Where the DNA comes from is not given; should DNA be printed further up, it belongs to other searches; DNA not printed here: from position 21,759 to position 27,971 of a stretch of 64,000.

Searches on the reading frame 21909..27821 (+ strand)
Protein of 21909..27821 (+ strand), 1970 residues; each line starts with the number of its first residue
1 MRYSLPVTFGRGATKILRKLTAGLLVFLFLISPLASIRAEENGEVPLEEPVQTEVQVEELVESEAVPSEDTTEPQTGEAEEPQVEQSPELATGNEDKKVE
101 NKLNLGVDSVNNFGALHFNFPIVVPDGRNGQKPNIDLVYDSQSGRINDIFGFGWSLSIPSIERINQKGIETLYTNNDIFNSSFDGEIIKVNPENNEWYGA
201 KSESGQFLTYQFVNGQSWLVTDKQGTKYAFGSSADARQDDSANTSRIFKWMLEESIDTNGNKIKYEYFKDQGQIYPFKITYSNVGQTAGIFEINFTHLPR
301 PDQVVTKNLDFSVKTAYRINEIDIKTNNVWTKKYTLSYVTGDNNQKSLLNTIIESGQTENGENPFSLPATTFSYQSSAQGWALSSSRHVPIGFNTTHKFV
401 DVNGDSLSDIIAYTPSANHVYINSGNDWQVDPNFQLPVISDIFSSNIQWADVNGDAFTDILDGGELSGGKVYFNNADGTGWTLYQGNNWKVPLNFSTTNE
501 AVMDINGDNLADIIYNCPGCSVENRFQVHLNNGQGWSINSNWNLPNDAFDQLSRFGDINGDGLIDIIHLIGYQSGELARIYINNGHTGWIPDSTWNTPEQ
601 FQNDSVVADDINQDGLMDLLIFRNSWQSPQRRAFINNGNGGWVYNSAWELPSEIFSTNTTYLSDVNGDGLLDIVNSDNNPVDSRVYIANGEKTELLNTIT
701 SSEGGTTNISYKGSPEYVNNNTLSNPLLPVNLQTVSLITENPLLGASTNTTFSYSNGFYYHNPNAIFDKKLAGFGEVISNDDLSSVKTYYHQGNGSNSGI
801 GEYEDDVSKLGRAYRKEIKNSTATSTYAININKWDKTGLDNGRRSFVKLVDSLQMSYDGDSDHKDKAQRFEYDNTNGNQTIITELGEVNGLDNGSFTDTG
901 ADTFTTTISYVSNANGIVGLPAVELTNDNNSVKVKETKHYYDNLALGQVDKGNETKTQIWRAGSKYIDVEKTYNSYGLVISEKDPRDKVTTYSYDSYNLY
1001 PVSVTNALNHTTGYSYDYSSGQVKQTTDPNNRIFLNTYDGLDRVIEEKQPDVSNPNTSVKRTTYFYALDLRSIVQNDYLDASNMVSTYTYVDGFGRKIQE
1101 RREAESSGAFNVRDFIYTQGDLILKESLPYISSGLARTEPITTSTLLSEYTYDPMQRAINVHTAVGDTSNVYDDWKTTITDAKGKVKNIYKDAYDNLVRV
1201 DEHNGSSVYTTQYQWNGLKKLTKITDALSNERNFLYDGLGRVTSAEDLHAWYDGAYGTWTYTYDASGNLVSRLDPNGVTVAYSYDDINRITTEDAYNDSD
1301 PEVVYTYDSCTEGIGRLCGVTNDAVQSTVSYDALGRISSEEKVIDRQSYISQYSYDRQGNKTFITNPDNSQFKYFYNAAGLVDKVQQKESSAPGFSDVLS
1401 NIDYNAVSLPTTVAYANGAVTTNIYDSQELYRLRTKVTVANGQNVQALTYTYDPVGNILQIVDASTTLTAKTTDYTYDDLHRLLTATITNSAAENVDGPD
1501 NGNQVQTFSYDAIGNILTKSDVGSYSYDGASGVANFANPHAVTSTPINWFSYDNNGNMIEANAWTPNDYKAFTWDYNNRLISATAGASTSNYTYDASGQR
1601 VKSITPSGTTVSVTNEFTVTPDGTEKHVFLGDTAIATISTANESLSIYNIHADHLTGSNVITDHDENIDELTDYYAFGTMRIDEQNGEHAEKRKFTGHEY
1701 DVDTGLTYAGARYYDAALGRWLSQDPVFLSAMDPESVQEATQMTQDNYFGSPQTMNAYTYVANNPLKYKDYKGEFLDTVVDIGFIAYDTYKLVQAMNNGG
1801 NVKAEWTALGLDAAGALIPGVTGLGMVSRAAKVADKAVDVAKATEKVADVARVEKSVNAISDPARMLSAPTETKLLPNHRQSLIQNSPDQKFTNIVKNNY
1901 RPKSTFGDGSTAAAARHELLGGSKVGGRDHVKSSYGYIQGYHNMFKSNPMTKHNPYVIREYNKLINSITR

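Call 36: search_protein_families(library=pfam, proteins=[window:21909-27821:+], max_evalue=0.00001)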
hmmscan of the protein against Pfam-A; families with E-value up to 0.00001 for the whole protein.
window:21909-27821:+ (1970 aa): 4 families
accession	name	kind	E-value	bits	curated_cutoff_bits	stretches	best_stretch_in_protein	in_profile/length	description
PF05593.20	RHS_repeat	-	1.9e-36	124.1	22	1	1263-1293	1-31/38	RHS Repeat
PF03534.18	SpvB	-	2.6e-25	89.7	22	2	114-203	5-91/287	Salmonella virulence plasmid 65kDa B protein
PF13517.12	FG-GAP_3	-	4.6e-17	62.8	26.9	3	610-674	1-60/61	FG-GAP-like repeat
PF01839.29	FG-GAP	-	9.5e-09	35.4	22.1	0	605-622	4-21/37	FG-GAP repeat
